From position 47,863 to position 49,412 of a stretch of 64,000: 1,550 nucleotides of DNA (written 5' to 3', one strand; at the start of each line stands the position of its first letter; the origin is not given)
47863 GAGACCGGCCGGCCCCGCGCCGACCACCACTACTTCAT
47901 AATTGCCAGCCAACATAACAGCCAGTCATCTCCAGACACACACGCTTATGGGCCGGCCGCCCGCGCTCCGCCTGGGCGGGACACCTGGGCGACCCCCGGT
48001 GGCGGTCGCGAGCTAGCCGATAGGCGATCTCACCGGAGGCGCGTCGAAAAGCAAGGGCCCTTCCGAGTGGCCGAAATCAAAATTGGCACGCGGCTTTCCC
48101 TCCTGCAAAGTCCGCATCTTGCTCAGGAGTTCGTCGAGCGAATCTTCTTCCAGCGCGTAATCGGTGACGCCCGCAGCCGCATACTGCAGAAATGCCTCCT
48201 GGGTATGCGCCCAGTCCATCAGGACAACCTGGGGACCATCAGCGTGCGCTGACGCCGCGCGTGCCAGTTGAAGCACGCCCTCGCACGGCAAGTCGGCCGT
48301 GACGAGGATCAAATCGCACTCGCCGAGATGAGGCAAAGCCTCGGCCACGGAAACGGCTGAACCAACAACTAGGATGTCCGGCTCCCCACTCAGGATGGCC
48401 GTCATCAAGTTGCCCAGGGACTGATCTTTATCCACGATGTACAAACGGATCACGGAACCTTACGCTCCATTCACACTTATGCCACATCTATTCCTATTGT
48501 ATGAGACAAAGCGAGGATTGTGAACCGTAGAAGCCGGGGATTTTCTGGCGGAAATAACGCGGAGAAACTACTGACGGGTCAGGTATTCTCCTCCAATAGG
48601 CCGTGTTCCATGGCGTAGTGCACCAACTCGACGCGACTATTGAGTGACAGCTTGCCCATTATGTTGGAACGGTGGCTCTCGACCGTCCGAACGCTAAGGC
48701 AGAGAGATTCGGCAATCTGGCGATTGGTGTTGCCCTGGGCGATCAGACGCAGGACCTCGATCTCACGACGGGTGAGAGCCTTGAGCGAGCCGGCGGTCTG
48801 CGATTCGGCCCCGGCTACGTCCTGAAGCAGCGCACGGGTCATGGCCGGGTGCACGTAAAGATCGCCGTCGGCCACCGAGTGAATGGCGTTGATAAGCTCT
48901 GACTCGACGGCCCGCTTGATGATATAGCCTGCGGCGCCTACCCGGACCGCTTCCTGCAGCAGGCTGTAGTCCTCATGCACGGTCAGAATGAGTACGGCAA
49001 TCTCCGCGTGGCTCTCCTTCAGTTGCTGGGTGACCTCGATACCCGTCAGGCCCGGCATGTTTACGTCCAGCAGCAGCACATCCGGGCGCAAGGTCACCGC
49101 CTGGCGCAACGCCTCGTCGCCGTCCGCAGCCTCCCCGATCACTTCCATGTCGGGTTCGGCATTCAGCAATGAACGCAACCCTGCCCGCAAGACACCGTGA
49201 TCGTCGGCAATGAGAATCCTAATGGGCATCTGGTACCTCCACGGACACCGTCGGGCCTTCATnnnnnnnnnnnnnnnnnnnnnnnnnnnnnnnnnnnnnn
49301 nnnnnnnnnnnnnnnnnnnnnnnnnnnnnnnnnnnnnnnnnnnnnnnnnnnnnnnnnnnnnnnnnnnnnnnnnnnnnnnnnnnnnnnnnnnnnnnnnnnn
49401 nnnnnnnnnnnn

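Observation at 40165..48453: Duplicated 'aspartate-less receiver + FAD oxidoreductase' module bracketing a small accessory block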

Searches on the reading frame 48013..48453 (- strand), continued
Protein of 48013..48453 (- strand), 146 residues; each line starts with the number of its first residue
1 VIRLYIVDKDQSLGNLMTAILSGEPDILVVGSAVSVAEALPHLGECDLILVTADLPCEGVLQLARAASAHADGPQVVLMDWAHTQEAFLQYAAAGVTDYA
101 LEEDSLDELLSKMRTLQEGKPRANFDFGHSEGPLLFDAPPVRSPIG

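Call 35: find_encoding_contigs(protein=P0117, flank=7000, max_places=2)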
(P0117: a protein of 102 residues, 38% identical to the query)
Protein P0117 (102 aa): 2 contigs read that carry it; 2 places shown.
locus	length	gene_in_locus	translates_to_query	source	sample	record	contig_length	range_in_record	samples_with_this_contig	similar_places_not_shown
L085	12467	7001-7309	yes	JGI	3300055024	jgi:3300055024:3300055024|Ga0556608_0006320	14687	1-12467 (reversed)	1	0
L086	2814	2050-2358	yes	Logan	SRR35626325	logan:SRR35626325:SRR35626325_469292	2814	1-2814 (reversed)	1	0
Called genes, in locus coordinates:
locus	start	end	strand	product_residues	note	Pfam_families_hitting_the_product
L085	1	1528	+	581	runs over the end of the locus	PF14716:HHH_8, PF14520:HHH_5, PF14791:DNA_pol_B_thumb, PF02811:PHP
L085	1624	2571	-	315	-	PF24400:DUF7544, PF25231:DUF7847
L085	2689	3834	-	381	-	PF13506:Glyco_transf_21, PF00535:Glycos_transf_2, PF13641:Glyco_tranf_2_3, PF13632:Glyco_trans_2_3 (faint)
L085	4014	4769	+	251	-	PF07191:Zn_ribbon_6 (faint), PF12773:DZR (weak), PF09297:Zn_ribbon_NUD (weak), PF12773:DZR (weak), PF13240:Zn_Ribbon_1 (weak), PF13248:Zn_ribbon_3 (weak)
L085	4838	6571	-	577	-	PF00501:AMP-binding, PF13193:AMP-binding_C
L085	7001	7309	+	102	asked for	-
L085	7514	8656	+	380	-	PF01266:DAO (weak)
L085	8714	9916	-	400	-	-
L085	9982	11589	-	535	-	PF26314:MptA_B_family, PF09594:GT87 (weak)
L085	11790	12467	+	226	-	?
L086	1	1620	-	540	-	?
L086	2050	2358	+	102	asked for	-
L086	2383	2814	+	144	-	?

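Call 51: predict_structure(alignment_id=A3)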
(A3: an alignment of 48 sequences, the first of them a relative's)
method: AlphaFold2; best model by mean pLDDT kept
length: 146 residues; sequences in the alignment: 48
mean_pLDDT: 80.8   pTM: 0.73
mean pLDDT of the five models: 80.8, 79.6, 79.3, 74.7, 71.7
residues with pLDDT >= 90: 78; 70-90: 39; 50-70: 5; < 50: 24
segments of 3 or more residues with pLDDT < 50: 122-145
pLDDT, mean of each block of 10 residues (from residue 1): 94 92 94 94 93 88 91 89 77 90 87 85 38 40 46
secondary structure, 60 per line:
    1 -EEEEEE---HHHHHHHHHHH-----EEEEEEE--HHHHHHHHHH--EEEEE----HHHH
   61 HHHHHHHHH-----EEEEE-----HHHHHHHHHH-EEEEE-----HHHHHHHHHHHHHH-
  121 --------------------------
elements in order: E2-7 H11-21 E27-33 H36-45 E48-52 H57-69 E75-79 H85-94 E96-100 H106-119

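Call 55: fold_search(model_id=the predicted structure, library=pdb)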
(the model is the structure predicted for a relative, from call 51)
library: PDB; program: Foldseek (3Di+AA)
matches with E <= 10: 1725; with E <= 0.001: 259
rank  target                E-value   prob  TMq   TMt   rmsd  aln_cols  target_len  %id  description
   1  1qmp_A                1.6e-07  1.00  0.71  0.81   2.7       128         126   21  Phosphorylated aspartate in the crystal structure of the sporulation response regulator, Spo0A (released 1999-11-14)
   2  7od9_B                2.3e-07  1.00  0.67  0.75   9.8       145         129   19  Crystal structure of activated CheY fused to the C-terminal domain of CheF (released 2022-04-27)
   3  1qmp_D                7.5e-07  1.00  0.69  0.80   3.0       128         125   23  Phosphorylated aspartate in the crystal structure of the sporulation response regulator, Spo0A (released 1999-11-14)
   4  4le0_A                8.0e-07  1.00  0.70  0.77   2.1       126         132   22  Crystal structure of the receiver domain of DesR in complex with beryllofluoride and magnesium (released 2014-07-16)
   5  4ldz_B                8.6e-07  1.00  0.73  0.58   2.1       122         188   23  Crystal structure of the full-length response regulator DesR in the active state (released 2014-07-16)
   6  3t8y_A                9.8e-07  1.00  0.66  0.72   3.5       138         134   21  Crystal structure of the response regulator domain of Thermotoga maritima CheB (released 2011-09-14)
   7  3t8y_B                1.2e-06  1.00  0.66  0.70   3.7       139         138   21  Crystal structure of the response regulator domain of Thermotoga maritima CheB (released 2011-09-14)
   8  1qmp_B                1.4e-06  1.00  0.69  0.82   2.7       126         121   21  Phosphorylated aspartate in the crystal structure of the sporulation response regulator, Spo0A (released 1999-11-14)
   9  4le0_B                1.5e-06  1.00  0.70  0.76   2.1       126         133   22  Crystal structure of the receiver domain of DesR in complex with beryllofluoride and magnesium (released 2014-07-16)
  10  3eul_B                1.7e-06  1.00  0.73  0.84   2.1       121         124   20  Structure of the signal receiver domain of the putative response regulator NarL from Mycobacterium tuberculosis (released 2008-11-11)
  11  5iuk_F                1.7e-06  1.00  0.69  0.76   2.2       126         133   22  Crystal structure of the DesK-DesR complex in the phosphotransfer state with high Mg2+ (150 mM) (released 2016-12-21)
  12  3eul_C                1.8e-06  1.00  0.71  0.85   2.1       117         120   20  Structure of the signal receiver domain of the putative response regulator NarL from Mycobacterium tuberculosis (released 2008-11-11)
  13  4le2_C                1.8e-06  1.00  0.69  0.75   2.2       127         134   23  Crystal structure of the unphosphorylated receiver domain of DesR in the active state (released 2014-07-16)
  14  4gvp_A                1.9e-06  1.00  0.67  0.48   2.7       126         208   24  Crystal Structure of the Response Regulator Protein VraR from Staphylococcus aureus (released 2013-05-08)
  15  5hev_B                2.0e-06  1.00  0.68  0.49   2.6       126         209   20  Crystal Structure of the beryllofluoride-activated LiaR from Enterococcus faecium (released 2016-11-16)
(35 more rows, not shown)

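Call 71: search_protein_representatives(alignment_id=A5)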
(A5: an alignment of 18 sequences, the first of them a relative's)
Query: 18 sequences, 209 profile positions. Proteins with E-value up to 0.001 (for the whole library): 347423; up to 1e-10: 69733; up to 1e-30: 1326. The best 150 are listed.
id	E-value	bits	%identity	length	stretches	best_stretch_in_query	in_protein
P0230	2.3e-101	354.0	-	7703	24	145-201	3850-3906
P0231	1.9e-90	318.4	-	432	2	2-206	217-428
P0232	2.6e-78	278.7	-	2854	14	145-201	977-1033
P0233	7.8e-76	270.6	-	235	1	1-206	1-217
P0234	2.7e-69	249.2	-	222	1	1-205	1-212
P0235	3.7e-69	248.8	-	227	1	1-202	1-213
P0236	1.9e-68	246.4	-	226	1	2-206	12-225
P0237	9.1e-68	244.2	-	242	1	1-203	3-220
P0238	3.2e-66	239.2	-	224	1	1-205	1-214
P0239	7.8e-66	237.9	-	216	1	1-200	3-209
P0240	2.5e-65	236.3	-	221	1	1-202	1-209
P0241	3.1e-65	236.0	-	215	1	1-208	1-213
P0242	6.7e-65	234.9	-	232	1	1-201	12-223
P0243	1.6e-64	233.6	-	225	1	1-203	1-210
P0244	3.3e-64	232.6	-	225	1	1-205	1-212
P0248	1.7e-63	230.3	-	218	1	2-205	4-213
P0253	3.9e-62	225.9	-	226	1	1-205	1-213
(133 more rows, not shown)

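Call 75: list_cluster_members(proteins=[P0233, P0234, P0235, P0236, P0238, P0239, P0241, P0244, P0248, P0253])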
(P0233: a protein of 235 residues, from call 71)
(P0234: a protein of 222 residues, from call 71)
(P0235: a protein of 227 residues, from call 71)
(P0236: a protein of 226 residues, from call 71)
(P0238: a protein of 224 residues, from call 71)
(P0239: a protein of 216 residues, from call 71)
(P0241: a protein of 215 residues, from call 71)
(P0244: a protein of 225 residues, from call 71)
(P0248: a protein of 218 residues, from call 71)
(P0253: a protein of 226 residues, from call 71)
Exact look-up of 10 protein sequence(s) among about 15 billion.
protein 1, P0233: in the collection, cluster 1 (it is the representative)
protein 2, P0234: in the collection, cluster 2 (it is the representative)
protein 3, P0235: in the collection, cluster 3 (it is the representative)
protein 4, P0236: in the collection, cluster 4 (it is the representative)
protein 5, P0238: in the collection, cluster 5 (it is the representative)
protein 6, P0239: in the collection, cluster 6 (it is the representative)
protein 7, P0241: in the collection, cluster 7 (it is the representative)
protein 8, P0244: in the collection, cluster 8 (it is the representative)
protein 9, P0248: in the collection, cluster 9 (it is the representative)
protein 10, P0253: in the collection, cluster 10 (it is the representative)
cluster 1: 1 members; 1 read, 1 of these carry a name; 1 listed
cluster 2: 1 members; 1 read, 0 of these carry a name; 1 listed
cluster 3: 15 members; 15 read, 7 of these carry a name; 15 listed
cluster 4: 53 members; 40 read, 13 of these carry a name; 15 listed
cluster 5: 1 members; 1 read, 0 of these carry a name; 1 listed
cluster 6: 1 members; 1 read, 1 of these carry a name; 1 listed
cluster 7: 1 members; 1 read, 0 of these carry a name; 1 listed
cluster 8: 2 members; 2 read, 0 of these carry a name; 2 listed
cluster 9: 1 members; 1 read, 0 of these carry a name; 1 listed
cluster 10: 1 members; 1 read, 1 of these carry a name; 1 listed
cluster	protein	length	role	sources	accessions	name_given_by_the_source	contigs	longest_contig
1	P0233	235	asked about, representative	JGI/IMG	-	two-component system, NarL family, nitrate/nitrite response regulator NarL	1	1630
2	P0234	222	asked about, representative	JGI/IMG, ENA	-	-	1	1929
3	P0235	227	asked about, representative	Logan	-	-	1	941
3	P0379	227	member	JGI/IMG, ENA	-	DNA-binding NarL/FixJ family response regulator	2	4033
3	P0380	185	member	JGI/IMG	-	DNA-binding NarL/FixJ family response regulator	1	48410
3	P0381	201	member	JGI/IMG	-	DNA-binding NarL/FixJ family response regulator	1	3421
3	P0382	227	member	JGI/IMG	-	DNA-binding NarL/FixJ family response regulator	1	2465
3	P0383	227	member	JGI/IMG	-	DNA-binding NarL/FixJ family response regulator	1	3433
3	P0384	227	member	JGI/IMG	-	DNA-binding NarL/FixJ family response regulator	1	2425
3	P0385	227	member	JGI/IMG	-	DNA-binding NarL/FixJ family response regulator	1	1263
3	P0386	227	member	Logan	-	-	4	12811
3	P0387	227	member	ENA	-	-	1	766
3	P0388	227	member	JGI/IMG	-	-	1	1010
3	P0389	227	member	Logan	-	-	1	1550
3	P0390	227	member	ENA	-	-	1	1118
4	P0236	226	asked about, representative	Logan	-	-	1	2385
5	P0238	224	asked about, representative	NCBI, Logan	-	-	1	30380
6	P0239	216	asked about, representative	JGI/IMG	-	DNA-binding NarL/FixJ family response regulator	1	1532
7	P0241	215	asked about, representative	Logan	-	-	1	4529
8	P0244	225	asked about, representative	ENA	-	-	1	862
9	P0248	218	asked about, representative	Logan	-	-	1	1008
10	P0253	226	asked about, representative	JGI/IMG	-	two-component system nitrate/nitrite response regulator NarL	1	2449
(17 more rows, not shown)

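Call 79: search_protein_families(library=pfam, proteins=[P0112, P0107], max_evalue=1)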
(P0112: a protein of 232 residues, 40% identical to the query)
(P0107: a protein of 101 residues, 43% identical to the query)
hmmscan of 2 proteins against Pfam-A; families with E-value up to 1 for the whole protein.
P0112 (232 aa): 9 families
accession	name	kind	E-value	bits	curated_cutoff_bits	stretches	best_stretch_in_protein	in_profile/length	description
PF00196.25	GerE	-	1.2e-19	70.1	23.5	1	158-212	2-56/57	Bacterial regulatory proteins, luxR family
PF08281.18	Sigma70_r4_2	-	7.6e-10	38.7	25.7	1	158-201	10-54/54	Sigma-70, region 4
PF00072.30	Response_reg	-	6e-09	36.5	30.2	1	5-110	2-107/111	Response regulator receiver domain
PF04545.22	Sigma70_r4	-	2e-06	27.6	24.1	1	159-201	5-48/50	Sigma-70, region 4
PF05331.17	DUF742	-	0.002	18.4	27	1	153-210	36-92/114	Protein of unknown function (DUF742)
PF13384.12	HTH_23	-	0.012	15.9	24.6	1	165-196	9-40/50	Homeodomain-like domain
PF13936.12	HTH_38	-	0.017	15.3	27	1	159-195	5-42/44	Helix-turn-helix domain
PF13412.12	HTH_24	-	0.055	13.5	21.9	1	164-194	6-38/48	Winged helix-turn-helix DNA-binding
PF14493.12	HTH_40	-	0.085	13.6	27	1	164-200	3-39/89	Helix-turn-helix domain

P0107 (101 aa): 1 family
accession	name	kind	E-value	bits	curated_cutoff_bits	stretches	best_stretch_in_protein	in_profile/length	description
PF00072.30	Response_reg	-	0.003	18.2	30.2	1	5-100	2-97/111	Response regulator receiver domain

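Call 89: search_protein_families(library=padloc, proteins=[window:48013-48453:-], max_evalue=0.001)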
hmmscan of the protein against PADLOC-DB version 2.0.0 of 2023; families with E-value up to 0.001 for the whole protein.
window:48013-48453:- (146 aa): 0 families

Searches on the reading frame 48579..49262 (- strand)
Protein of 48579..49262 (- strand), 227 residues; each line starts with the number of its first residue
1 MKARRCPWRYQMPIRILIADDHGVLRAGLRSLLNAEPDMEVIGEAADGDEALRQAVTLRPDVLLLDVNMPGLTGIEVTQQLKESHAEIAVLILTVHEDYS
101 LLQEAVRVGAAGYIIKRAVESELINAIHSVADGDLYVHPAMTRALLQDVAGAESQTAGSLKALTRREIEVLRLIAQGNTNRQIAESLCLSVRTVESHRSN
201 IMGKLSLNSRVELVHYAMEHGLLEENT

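Call 3: search_protein_families(library=pfam, proteins=[window:48579-49262:-], max_evalue=0.1)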
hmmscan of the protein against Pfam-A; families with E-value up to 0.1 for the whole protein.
window:48579-49262:- (227 aa): 8 families
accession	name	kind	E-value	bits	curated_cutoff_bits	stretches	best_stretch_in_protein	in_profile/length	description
PF00072.30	Response_reg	-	1.6e-28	99.5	30.2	1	16-127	1-110/111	Response regulator receiver domain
PF00196.25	GerE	-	3.8e-22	78.1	23.5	1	162-217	2-57/57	Bacterial regulatory proteins, luxR family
PF13384.12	HTH_23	-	5.8e-05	23.2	24.6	1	164-196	4-36/50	Homeodomain-like domain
PF13551.12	HTH_29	-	0.0011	19.5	28.1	1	168-195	2-30/64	Winged helix-turn helix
PF08281.18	Sigma70_r4_2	-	0.0013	18.8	25.7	1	160-204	8-53/54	Sigma-70, region 4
PF13936.12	HTH_38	-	0.011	15.9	27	1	165-194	10-37/44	Helix-turn-helix domain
PF04545.22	Sigma70_r4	-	0.071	13.1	24.1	0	160-205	2-48/50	Sigma-70, region 4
PF14493.12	HTH_40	-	0.086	13.6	27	0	169-197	4-32/89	Helix-turn-helix domain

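Call 6: search_protein_families(library=ncbifam, proteins=[window:48579-49262:-], max_evalue=0.01)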
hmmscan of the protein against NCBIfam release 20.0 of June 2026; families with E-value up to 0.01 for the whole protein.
window:48579-49262:- (227 aa): 116 families (the best 25 are shown)
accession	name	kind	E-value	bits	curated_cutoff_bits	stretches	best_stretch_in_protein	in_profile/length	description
NF052445.1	RespRegMctR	equivalog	2e-53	180.9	300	1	13-222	1-204/205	two-component system response regulator MctR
NF011896.0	PRK15369.1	equivalog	2.7e-51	174.2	242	1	12-222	2-209/211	two component system response regulator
NF007935.0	PRK10651.1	equivalog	1.1e-48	165.2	250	1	11-218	4-211/216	two-component system response regulator NarL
NF047785.1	respo_reg_MadR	equivalog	6.7e-48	162.8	300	1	14-223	1-209/209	MadR family response regulator transcription factor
NF007018.1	PRK09483.1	equivalog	2e-47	161.6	280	1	14-226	2-212/217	UvrY/SirA/GacA family response regulator transcription factor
NF007708.0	PRK10403.1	equivalog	4.7e-39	134.1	343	1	12-212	5-203/215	nitrate/nitrite response regulator protein NarP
NF007685.0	PRK10360.1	equivalog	5.2e-36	124.3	258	1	14-217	2-192/196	response regulator transcription factor UhpA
NF007419.0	PRK09958.1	equivalog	3.8e-32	111.5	251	1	17-218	4-199/204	acid-sensing system DNA-binding response regulator EvgA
NF007403.0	PRK09935.1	equivalog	4.3e-32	111.4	271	1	13-223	3-210/210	fimbria biosynthesis transcriptional regulator FimZ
NF006900.1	PRK09390.1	equivalog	1.9e-28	99.4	255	1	16-220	7-200/203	response regulator FixJ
NF040749.1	tetrathio_RR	equivalog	1.7e-27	96.4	290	1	17-215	4-186/191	tetrathionate respiration response regulator TtrR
NF041830.1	RR_TF_ErdR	exception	1.1e-24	87.4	390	1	15-211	3-199/213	response regulator transcription factor ErdR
NF008098.0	PRK10840.1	equivalog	3.7e-23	82.1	235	1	14-217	4-205/216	response regulator transcription factor RcsB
NF001965.0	PRK00742.1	subfamily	4.5e-22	78.7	293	1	12-121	2-112/357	chemotaxis-specific protein-glutamate methyltransferase CheB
NF041367.1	CheY_Halo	equivalog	1.3e-20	73.9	200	1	16-130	1-113/114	chemotaxis protein CheY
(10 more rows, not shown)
